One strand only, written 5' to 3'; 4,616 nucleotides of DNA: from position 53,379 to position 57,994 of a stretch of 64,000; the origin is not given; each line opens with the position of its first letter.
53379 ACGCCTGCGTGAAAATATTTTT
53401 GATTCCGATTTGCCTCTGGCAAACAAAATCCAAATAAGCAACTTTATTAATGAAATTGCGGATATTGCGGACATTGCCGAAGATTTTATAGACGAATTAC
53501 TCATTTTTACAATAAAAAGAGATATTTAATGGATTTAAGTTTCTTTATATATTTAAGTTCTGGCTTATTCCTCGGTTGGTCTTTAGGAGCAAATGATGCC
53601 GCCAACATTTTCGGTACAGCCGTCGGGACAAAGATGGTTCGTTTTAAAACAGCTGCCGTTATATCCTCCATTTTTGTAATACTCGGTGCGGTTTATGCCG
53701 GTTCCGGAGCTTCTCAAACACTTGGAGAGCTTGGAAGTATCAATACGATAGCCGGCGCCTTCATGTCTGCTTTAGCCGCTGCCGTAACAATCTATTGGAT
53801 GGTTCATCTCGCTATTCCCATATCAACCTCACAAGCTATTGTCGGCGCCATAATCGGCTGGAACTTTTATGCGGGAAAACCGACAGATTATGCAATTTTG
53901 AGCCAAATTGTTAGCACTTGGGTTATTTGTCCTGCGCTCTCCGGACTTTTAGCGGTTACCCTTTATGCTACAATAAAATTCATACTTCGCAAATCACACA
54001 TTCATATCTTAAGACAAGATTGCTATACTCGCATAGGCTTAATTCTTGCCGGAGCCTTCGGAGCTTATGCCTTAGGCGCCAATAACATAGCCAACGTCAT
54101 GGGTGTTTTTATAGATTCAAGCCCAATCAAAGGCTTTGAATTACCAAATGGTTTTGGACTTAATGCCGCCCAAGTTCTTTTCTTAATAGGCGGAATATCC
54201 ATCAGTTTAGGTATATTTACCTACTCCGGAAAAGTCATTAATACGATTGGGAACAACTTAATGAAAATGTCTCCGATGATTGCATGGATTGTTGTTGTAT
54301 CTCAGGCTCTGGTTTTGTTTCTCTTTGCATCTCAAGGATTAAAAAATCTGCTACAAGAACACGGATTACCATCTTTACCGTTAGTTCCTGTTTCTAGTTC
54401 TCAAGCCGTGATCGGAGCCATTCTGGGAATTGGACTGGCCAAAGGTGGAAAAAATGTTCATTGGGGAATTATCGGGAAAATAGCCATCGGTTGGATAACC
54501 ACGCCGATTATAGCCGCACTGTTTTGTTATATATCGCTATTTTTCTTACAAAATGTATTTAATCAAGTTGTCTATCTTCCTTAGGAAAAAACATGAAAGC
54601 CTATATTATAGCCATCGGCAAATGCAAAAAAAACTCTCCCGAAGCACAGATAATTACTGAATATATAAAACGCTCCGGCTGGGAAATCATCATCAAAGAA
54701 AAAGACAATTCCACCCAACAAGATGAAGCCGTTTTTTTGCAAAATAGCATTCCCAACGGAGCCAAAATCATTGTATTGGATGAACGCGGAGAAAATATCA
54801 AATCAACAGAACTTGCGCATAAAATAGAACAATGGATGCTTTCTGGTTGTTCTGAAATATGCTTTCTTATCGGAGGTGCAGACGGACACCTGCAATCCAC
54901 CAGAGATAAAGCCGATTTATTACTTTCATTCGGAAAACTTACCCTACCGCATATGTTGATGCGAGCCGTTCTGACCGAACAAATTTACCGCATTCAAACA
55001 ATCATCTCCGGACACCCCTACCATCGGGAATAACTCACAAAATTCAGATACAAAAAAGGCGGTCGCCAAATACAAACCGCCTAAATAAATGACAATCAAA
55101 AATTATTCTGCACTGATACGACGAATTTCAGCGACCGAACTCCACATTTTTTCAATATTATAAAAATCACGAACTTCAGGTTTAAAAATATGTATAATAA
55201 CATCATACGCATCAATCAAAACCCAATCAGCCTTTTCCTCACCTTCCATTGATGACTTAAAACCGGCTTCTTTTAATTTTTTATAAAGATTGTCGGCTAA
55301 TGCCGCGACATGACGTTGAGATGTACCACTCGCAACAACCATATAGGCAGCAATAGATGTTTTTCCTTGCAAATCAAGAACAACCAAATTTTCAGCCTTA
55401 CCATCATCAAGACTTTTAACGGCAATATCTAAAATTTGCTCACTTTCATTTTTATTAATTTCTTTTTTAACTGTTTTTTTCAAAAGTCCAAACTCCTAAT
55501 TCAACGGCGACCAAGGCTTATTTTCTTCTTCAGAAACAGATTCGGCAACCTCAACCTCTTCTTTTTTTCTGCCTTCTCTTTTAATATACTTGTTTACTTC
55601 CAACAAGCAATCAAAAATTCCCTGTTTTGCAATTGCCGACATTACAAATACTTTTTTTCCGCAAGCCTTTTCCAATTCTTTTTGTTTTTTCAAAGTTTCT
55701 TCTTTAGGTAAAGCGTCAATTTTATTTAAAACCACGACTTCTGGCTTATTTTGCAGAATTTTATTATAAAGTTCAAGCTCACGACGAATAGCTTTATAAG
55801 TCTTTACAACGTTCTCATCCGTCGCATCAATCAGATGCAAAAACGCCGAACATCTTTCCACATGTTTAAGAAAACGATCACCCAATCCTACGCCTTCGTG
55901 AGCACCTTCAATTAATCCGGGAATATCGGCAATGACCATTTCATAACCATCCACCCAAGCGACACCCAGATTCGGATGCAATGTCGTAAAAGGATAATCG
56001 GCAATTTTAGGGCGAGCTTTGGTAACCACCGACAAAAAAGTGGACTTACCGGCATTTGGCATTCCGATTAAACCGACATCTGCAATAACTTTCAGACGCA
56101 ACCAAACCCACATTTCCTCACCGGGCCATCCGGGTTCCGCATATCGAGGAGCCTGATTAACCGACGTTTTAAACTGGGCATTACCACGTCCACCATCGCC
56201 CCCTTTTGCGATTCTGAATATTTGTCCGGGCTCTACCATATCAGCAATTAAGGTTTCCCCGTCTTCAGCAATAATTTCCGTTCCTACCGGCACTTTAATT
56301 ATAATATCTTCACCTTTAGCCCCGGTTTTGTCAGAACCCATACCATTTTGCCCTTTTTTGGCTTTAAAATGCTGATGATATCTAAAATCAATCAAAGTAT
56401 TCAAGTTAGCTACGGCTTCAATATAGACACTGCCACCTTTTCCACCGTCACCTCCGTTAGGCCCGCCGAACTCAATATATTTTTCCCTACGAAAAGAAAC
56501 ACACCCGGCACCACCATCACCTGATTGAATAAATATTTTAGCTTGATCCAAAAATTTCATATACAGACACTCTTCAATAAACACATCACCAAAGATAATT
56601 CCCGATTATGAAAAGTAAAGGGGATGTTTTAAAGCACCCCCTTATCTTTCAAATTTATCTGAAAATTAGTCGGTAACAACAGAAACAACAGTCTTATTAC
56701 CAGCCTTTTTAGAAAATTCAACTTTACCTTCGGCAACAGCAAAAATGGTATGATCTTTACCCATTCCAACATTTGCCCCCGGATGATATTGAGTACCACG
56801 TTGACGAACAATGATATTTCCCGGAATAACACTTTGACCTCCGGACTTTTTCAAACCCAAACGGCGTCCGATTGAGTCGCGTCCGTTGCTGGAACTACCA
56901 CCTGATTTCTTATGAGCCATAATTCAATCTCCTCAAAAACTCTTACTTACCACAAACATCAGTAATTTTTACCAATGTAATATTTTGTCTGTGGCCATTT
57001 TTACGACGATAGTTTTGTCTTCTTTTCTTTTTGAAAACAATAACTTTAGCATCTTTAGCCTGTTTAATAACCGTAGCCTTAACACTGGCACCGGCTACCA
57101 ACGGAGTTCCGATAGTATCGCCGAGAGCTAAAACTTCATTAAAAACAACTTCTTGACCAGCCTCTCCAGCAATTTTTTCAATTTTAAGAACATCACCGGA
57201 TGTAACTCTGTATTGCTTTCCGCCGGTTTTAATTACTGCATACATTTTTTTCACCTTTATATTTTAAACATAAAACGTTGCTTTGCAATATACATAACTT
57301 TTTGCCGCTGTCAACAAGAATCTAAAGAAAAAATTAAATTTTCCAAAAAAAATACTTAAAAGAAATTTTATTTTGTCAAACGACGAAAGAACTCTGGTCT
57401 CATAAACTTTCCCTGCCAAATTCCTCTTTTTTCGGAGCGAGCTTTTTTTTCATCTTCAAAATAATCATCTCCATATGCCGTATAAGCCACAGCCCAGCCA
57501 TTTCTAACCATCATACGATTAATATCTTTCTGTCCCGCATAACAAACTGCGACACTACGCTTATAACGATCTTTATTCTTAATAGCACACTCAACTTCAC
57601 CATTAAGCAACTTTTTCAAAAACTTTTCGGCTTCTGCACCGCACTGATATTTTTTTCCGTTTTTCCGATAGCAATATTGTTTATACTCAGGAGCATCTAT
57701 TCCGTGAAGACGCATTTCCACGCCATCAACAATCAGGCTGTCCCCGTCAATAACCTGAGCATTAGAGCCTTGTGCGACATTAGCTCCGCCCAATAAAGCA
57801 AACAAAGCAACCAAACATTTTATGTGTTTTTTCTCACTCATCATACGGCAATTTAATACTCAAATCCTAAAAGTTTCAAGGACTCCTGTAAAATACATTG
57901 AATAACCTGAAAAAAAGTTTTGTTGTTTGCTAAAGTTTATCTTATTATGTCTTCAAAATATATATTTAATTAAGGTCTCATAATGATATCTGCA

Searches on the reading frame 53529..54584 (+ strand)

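Call 32: search_protein_families(library=pfam, proteins=[window:53529-54584:+], max_evalue=0.0001)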
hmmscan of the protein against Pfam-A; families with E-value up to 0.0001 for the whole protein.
window:53529-54584:+ (351 aa): 1 family
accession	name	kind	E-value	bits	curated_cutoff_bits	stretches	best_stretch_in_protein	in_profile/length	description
PF01384.25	PHO4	-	7.2e-59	199.9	33.7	2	20-332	2-349/350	Phosphate transporter family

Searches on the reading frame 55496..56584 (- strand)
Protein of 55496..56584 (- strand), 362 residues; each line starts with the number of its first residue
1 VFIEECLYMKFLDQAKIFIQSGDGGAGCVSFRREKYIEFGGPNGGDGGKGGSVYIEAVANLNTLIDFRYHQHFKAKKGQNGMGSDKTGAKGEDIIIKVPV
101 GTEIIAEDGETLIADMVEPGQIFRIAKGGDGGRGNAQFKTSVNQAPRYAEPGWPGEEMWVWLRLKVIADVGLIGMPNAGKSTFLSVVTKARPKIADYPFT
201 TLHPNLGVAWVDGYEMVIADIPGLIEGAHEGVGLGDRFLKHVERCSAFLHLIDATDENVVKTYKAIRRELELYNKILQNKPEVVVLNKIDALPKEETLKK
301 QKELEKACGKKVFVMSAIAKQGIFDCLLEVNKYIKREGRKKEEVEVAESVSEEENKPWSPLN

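Call 32: search_protein_families(library=pfam, proteins=[window:55496-56584:-], max_evalue=0.0001)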
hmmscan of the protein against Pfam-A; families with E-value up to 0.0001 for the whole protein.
window:55496-56584:- (362 aa): 3 families
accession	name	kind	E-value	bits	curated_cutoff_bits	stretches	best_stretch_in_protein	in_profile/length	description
PF01018.28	GTP1_OBG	-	2.9e-63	212.5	27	1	13-166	2-155/155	GTP1/OBG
PF01926.29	MMR_HSR1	-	2.7e-26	92.4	21.9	1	169-288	1-113/113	50S ribosome-binding GTPase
PF02421.24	FeoB_N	-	7.2e-15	55.3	27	1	170-324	3-150/156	Ferrous iron transport protein B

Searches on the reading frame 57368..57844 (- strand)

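Call 32: search_protein_families(library=pfam, proteins=[window:57368-57844:-], max_evalue=0.0001)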
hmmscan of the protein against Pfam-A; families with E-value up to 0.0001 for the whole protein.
window:57368-57844:- (158 aa): 1 family
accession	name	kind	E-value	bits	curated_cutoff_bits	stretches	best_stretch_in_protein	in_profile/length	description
PF00565.23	SNase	-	2.2e-20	73.5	21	1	44-144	2-106/107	Staphylococcal nuclease homologue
